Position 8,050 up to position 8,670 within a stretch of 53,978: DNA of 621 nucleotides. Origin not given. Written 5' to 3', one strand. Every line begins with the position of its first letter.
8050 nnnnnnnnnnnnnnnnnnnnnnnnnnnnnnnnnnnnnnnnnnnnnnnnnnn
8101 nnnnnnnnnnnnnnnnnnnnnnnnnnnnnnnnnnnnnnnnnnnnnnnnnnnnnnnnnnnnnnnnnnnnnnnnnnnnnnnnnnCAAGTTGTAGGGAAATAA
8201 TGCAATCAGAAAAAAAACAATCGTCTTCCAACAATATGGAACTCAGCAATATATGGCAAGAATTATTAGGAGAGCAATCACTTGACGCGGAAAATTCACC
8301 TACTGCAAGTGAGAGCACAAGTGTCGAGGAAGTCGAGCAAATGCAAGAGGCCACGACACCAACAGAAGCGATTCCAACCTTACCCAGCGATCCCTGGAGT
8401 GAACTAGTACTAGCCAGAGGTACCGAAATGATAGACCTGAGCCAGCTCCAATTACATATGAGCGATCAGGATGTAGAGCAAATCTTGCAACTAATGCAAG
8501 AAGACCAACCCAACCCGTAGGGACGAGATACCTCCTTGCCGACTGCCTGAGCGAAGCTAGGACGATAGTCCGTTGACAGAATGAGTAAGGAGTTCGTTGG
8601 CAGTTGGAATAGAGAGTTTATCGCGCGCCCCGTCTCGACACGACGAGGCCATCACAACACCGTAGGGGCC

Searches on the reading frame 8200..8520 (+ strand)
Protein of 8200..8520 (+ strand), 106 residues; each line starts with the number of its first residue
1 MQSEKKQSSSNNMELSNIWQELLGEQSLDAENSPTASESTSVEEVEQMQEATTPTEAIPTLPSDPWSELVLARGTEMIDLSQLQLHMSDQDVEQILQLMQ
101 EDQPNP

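Call 4: search_protein_families(library=pfam, proteins=[window:8200-8520:+])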
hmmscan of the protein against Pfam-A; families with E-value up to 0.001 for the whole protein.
window:8200-8520:+ (106 aa): 0 families

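Call 5: search_protein_families(library=ncbifam, proteins=[window:8200-8520:+])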
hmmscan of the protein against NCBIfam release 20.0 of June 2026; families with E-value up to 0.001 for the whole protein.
window:8200-8520:+ (106 aa): 0 families

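Call 9: find_homologous_proteins(query=window:8200-8517:+, max_evalue=0.01)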
Query window:8200-8517:+ (106 aa): 10 proteins with E <= 0.01 among 14 candidates.
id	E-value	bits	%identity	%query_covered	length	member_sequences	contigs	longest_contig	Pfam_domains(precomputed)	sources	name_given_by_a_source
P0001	3.8e-57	208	100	100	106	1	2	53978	-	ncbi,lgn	-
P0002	2.0e-48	180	89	100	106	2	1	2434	-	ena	-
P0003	1.4e-46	174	88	97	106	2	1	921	-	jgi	jgi:hypothetical protein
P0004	2.1e-45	170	86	97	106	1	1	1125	-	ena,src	-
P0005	5.5e-45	169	84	100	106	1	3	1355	-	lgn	-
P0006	5.9e-45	169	80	100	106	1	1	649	-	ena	-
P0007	2.0e-33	132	72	96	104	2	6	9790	-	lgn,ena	-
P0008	1.7e-27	113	60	98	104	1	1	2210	-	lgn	-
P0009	4.9e-27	112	62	98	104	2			-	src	-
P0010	7.0e-25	105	60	96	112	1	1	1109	-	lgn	-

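Call 11: find_encoding_contigs(protein=P0007, flank=10000, max_places=6)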
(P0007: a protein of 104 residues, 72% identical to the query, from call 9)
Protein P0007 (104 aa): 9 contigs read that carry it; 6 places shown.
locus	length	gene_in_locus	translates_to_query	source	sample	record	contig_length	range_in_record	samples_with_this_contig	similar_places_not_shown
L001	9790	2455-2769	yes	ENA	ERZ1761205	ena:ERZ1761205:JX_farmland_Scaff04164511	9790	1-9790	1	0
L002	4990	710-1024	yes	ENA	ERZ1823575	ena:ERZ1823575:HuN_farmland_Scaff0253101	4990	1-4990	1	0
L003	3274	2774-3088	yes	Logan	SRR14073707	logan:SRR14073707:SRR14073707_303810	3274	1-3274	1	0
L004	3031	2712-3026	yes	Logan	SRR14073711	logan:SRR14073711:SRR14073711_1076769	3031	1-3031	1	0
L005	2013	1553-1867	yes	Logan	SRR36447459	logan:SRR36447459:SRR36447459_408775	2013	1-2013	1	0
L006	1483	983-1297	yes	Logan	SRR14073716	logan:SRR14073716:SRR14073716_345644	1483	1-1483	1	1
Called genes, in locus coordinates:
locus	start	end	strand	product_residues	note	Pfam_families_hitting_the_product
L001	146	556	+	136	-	PF04977:DivIC (weak)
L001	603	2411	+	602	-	PF03717:PBP_dimer, PF00905:Transpeptidase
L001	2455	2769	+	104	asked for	-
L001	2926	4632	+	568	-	PF01098:FTSW_RODA_SPOVE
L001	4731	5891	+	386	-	PF03033:Glyco_transf_28, PF04101:Glyco_tran_28_C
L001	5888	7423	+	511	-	PF01225:Mur_ligase, PF08245:Mur_ligase_M, PF02875:Mur_ligase_C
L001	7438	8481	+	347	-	PF01565:FAD_binding_4, PF02873:MurB_C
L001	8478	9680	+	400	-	PF08478:POTRA_1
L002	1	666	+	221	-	?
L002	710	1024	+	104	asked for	-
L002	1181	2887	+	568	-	PF01098:FTSW_RODA_SPOVE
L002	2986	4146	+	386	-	PF03033:Glyco_transf_28, PF04101:Glyco_tran_28_C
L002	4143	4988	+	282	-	?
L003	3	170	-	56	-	?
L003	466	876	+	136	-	PF04977:DivIC (weak)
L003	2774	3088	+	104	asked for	-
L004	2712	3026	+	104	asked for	-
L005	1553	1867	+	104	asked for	-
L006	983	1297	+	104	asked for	-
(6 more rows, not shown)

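Call 12: find_encoding_contigs(protein=P0008, flank=10000, max_places=4)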
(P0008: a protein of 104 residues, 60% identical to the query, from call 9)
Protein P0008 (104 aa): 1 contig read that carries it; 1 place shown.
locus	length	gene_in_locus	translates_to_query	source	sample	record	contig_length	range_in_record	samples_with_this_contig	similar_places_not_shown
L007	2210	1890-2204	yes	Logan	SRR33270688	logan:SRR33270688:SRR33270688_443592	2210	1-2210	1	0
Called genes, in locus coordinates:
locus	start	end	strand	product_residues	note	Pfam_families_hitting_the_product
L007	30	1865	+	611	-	PF03717:PBP_dimer, PF00905:Transpeptidase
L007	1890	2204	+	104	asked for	-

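Call 20: find_related_loci(query=A1, collection=genome_contigs, flank=10000)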
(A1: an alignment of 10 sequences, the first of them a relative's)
Query A1 (106 aa) in genome_contigs; peptide patterns used: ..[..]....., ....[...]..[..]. (x = any residue, [..] = any of these).
39 stretches matched a pattern; 4 encode a relative of the query (tblastn E <= 1e-3); 4 distinct loci.
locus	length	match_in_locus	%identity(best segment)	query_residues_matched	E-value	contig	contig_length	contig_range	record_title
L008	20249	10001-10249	50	2-101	1e-21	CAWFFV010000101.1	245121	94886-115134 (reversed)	MAG: uncultured Chloroflexia bacterium isolate MFD05502.bin.2.81 genome assembly, contig: contig_64018, whole genome sho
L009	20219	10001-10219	47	15-104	2e-19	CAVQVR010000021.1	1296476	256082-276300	MAG: uncultured Chloroflexia bacterium isolate MFD10064.bin.2.18 genome assembly, contig: contig_906, whole genome shotg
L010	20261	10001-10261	44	1-101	4e-18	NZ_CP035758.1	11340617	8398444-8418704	Ktedonosporobacter rubrisoli strain SCAWS-G2 chromosome, complete genome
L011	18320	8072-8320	43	13-101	2e-15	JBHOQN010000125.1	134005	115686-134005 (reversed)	MAG: Ktedonobacteraceae bacterium isolate A0_13 coassembly_Ak141_331591, whole genome shotgun sequence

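Call 21: find_encoding_contigs(protein=P0002, flank=10000, max_places=3)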
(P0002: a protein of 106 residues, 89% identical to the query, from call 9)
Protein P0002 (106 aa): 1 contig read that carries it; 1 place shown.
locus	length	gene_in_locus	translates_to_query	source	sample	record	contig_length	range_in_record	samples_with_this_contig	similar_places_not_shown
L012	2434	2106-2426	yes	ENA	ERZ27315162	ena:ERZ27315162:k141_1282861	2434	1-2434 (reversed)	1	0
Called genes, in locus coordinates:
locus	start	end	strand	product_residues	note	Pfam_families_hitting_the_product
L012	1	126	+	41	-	?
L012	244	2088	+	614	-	PF03717:PBP_dimer, PF00905:Transpeptidase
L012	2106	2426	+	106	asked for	-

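Call 23: search_protein_representatives(alignment_id=A1)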
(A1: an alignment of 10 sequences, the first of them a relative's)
Query: 10 sequences, 106 profile positions. Proteins with E-value up to 0.001 (for the whole library): 91; up to 1e-10: 48; up to 1e-30: 1. The best 91 are listed.
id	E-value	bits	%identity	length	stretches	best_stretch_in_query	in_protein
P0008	7.2e-49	180.5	-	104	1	1-104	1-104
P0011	1.4e-22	96.0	-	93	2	55-103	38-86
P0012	3.4e-21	91.6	-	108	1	1-103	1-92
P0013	7.5e-21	90.5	-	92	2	54-104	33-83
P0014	1.4e-20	89.6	-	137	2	54-104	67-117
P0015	4.5e-20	88.0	-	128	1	10-103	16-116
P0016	3.3e-19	85.2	-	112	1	4-104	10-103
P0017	9.4e-19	83.7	-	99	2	54-104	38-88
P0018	2.3e-18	82.5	-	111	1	1-104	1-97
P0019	6.2e-18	81.1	-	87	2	53-105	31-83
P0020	2.3e-17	79.3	-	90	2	56-103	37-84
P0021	3.1e-17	78.9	-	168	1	10-103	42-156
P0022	3.4e-17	78.7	-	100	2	56-103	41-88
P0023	3.7e-17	78.6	-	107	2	53-103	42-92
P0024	5.2e-17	78.1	-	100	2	47-104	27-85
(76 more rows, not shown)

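Call 24: predict_structure(alignment_id=A1)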
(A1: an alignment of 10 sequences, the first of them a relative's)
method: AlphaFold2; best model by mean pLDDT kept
length: 106 residues; sequences in the alignment: 10
mean_pLDDT: 60.8   pTM: 0.20
mean pLDDT of the five models: 60.8, 57.4, 56.0, 54.9, 50.2
residues with pLDDT >= 90: 0; 70-90: 29; 50-70: 51; < 50: 26
segments of 3 or more residues with pLDDT < 50: 29-51
pLDDT, mean of each block of 10 residues (from residue 1): 52 75 62 40 38 57 66 64 74 81 59
secondary structure, 60 per line:
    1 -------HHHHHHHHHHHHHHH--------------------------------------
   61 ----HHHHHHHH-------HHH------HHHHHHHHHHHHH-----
elements in order: H8-22 H65-72 H89-101

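Call 26: search_solved_structures(query=A3, max_evalue=10, show_alignments=2)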
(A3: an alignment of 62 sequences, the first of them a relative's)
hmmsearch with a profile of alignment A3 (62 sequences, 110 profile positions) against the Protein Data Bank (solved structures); distinct sequences matched with E-value up to 10: 7.
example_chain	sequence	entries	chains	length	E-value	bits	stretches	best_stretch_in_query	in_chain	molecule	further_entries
9jvt_v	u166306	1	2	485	0.01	19.2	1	29-88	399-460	Villin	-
9jus_v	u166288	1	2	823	0.03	17.7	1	29-88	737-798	villin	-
7suk_L3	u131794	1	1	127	1.2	12.5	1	70-95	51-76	40S ribosomal protein S18-A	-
4v7h_AM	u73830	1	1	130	1.3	12.4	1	70-95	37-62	40S ribosomal protein S18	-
4v4b_AM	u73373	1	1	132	1.3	12.4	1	70-95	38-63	40S ribosomal protein S18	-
6wdr_S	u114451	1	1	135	1.4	12.4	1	70-95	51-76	40S ribosomal protein S18-A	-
6woo_SS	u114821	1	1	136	1.4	12.3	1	70-95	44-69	uS13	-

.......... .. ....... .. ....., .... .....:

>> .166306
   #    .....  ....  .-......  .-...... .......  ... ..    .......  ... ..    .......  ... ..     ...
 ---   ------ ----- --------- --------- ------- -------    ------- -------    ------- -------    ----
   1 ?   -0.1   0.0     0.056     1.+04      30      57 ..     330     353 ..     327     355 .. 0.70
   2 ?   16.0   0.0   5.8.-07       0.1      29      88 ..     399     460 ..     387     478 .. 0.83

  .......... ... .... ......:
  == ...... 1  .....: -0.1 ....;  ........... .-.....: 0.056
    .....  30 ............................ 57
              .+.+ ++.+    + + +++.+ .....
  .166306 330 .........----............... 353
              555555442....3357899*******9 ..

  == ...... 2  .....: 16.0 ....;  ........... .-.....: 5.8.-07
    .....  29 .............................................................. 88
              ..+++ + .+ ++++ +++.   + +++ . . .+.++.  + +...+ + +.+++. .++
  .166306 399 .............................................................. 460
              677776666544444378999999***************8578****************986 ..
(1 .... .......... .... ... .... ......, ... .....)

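Call 27: search_protein_families(library=pfam, alignment_id=A3, max_evalue=1)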
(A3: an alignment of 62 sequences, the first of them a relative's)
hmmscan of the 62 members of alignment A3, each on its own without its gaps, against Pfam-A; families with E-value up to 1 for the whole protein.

A. member 1, P0001 (106 aa): 1 family
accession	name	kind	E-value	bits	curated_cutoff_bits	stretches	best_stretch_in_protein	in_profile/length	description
PF01735.24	PLA2_B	-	0.014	14.3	23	1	4-55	106-157/491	Lysophospholipase catalytic domain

B. families by the number of members that match (of 62 scanned): 35 families (the first 25 are shown)
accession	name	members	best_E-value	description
PF17830.6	STI1-HOP_DP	3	0.0076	STI1/HOP, DP domain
PF18029.7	Glyoxalase_6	3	0.021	Glyoxalase-like domain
PF03960.21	ArsC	2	0.033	ArsC family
PF00531.28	Death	2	0.043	Death domain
PF23191.1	WH_MCM3_C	2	0.083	MCM3-like, winged helix domain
PF24094.1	DEATH_SH3BP4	2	0.1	SH3BP4, DEATH domain-like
PF04567.22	RNA_pol_Rpb2_5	2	0.17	RNA polymerase Rpb2, domain 5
PF17837.6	4PPT_N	1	0.0085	4'-phosphopantetheinyl transferase N-terminal domain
PF01735.24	PLA2_B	1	0.014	Lysophospholipase catalytic domain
PF22215.1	MLKL_N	1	0.024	Mixed lineage kinase domain-like N-terminal domain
PF15502.11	MPLKIP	1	0.033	M-phase-specific PLK1-interacting protein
PF12170.13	DNA_pol3_tau_5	1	0.045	DNA polymerase III tau subunit V interacting with alpha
PF19774.5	DUF6260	1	0.047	Family of unknown function (DUF6260)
PF00465.25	Fe-ADH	1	0.05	Iron-containing alcohol dehydrogenase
PF17950.7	SpmSyn_N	1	0.062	S-adenosylmethionine decarboxylase N -terminal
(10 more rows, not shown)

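Call 42: find_related_loci(query=A4, collection=metagenome_contigs, flank=7000)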
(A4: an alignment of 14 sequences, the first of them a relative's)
Query A4 (106 aa) in metagenome_contigs; peptide patterns used: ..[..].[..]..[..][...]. (x = any residue, [..] = any of these).
90 stretches matched a pattern; 20 encode a relative of the query (tblastn E <= 1e-3); 20 distinct loci.
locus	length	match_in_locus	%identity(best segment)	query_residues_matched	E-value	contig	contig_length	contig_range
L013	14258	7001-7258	47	1-101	8e-22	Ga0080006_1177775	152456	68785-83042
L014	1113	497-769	46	1-102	3e-21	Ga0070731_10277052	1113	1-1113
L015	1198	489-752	47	4-101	7e-21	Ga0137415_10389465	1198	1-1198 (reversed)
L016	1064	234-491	42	1-101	1e-19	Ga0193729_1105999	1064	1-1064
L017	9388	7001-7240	45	1-101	2e-19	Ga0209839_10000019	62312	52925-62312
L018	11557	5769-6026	41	1-101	4e-19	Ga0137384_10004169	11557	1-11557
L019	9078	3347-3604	41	1-101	3e-19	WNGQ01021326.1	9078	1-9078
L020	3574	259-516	41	1-101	3e-19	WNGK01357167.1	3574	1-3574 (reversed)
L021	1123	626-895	45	1-106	5e-19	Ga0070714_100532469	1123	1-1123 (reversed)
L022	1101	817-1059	41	1-101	2e-18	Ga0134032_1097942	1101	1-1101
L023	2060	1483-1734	43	1-101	3e-18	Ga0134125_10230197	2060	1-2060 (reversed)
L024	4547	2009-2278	41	1-106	9e-18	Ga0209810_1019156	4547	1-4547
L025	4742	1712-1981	41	1-106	9e-18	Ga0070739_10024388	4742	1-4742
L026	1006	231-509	44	1-106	2e-17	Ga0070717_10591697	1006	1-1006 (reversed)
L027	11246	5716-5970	40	1-101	9e-17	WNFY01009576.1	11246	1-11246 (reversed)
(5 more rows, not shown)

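Call 59: find_encoding_contigs(protein=P0005, flank=3000, max_places=4)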
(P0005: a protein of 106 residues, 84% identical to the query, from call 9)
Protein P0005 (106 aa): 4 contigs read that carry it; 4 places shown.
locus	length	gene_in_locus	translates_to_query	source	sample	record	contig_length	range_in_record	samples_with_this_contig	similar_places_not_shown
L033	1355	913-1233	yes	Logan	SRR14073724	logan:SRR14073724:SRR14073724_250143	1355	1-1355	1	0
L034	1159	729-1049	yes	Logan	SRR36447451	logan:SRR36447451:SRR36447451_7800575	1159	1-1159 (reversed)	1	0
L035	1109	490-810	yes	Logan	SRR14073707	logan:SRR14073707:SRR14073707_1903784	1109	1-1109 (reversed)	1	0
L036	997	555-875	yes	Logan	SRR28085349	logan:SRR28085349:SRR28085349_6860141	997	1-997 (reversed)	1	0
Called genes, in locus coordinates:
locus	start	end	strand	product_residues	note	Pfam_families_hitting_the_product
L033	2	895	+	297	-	?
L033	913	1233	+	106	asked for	-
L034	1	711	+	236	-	?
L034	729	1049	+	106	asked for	-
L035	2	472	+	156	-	?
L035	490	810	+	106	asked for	-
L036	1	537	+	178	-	?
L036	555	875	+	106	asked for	-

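Call 60: find_encoding_contigs(protein=P0004, flank=3000, max_places=3)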
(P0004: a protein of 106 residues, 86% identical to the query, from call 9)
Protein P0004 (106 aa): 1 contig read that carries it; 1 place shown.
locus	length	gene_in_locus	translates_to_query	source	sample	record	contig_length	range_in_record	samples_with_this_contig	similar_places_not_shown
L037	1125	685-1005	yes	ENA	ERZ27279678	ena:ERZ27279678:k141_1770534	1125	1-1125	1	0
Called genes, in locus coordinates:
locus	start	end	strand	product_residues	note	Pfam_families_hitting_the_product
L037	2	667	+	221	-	?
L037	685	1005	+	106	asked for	-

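Call 61: predict_structure(alignment_id=A3)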
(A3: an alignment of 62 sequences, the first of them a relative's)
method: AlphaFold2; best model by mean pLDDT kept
length: 106 residues; sequences in the alignment: 62
mean_pLDDT: 60.9   pTM: 0.25
mean pLDDT of the five models: 60.9, 60.0, 57.0, 56.8, 52.6
residues with pLDDT >= 90: 0; 70-90: 23; 50-70: 57; < 50: 26
segments of 3 or more residues with pLDDT < 50: 8-12, 31-42, 46-52
pLDDT, mean of each block of 10 residues (from residue 1): 49 62 62 45 49 57 68 65 70 82 62
secondary structure, 60 per line:
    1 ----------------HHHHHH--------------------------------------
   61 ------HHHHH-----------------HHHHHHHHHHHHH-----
elements in order: H17-22 H67-71 H89-101

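Call 64: find_homologous_proteins(query=A3, max_evalue=0.001)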
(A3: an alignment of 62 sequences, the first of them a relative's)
Query A3 (62 sequences) (106 aa, profile of the alignment): 166 proteins with E <= 0.001 among 2875 candidates; the best 120 are listed.
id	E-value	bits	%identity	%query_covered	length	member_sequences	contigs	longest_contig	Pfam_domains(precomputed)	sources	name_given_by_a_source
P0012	1.0e-27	114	46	96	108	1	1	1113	-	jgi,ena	-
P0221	2.1e-27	113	44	95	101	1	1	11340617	-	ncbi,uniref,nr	ncbi:hypothetical protein EPA93_36535 [Ktedonosporobacter rubrisoli]|uniref:Uncharacterized protein 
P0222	2.9e-27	113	49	94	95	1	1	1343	-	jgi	jgi:hypothetical protein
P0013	3.1e-27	113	46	98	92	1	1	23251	-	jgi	jgi:hypothetical protein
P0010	1.2e-26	111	60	96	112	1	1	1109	-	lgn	-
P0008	2.2e-26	110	60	98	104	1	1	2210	-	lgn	-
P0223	2.9e-26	110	46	86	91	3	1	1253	-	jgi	jgi:hypothetical protein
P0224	4.5e-26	109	46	86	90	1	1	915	-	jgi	jgi:hypothetical protein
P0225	5.8e-26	109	47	84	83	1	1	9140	-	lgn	-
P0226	1.1e-25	108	52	82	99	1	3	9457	-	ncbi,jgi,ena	jgi:hypothetical protein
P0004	1.7e-25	107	86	97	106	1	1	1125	-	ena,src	-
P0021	1.8e-25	107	36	83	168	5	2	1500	-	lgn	-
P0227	2.4e-25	107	44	92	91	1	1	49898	-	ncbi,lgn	-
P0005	3.5e-25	106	84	100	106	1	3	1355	-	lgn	-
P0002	3.9e-25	106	89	100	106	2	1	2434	-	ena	-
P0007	1.3e-24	104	72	96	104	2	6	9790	-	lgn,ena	-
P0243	1.2e-21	95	39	82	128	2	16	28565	-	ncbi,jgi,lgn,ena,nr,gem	ncbi:MAG TPA: hypothetical protein DDW33_01390 [Ktedonobacter sp.]|jgi:hypothetical protein|nr:hypot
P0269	1.3e-20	91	31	92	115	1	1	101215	-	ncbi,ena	-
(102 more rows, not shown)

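Call 65: find_encoding_contigs(protein=P0269, flank=10000, max_places=2)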
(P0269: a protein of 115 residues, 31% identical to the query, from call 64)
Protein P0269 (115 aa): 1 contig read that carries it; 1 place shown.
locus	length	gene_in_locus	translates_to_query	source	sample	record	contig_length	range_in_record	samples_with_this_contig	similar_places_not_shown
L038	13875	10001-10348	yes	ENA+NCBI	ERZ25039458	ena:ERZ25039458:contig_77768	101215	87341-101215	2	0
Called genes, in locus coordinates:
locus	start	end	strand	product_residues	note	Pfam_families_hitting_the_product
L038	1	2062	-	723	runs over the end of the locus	PF24507:Ig_CFAP65_4th (faint), PF19190:BACON_2, PF22076:Cep192_D6 (faint), PF22544:HYDIN_VesB_CFA65-like_Ig (faint), PF21310:OCRL-like_ASH (faint), PF19190:BACON_2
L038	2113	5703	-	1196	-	PF22544:HYDIN_VesB_CFA65-like_Ig (faint), PF21310:OCRL-like_ASH (faint), PF19190:BACON_2, PF22076:Cep192_D6 (faint), PF19190:BACON_2, PF13620:CarboxypepD_reg, PF17210:SdrD_B (weak), PF22904:NOMO1-like_2nd (weak), +1 more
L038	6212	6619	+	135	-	PF02381:MraZ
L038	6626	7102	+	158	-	PF01795:Methyltransf_5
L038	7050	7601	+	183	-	PF01795:Methyltransf_5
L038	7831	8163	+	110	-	PF04977:DivIC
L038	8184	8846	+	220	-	PF03717:PBP_dimer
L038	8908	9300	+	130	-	PF00905:Transpeptidase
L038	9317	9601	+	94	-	PF00905:Transpeptidase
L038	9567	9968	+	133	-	PF00905:Transpeptidase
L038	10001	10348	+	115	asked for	-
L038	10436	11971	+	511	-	PF01098:FTSW_RODA_SPOVE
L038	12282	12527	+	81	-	PF03033:Glyco_transf_28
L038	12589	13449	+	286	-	PF04101:Glyco_tran_28_C (weak)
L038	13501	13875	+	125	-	?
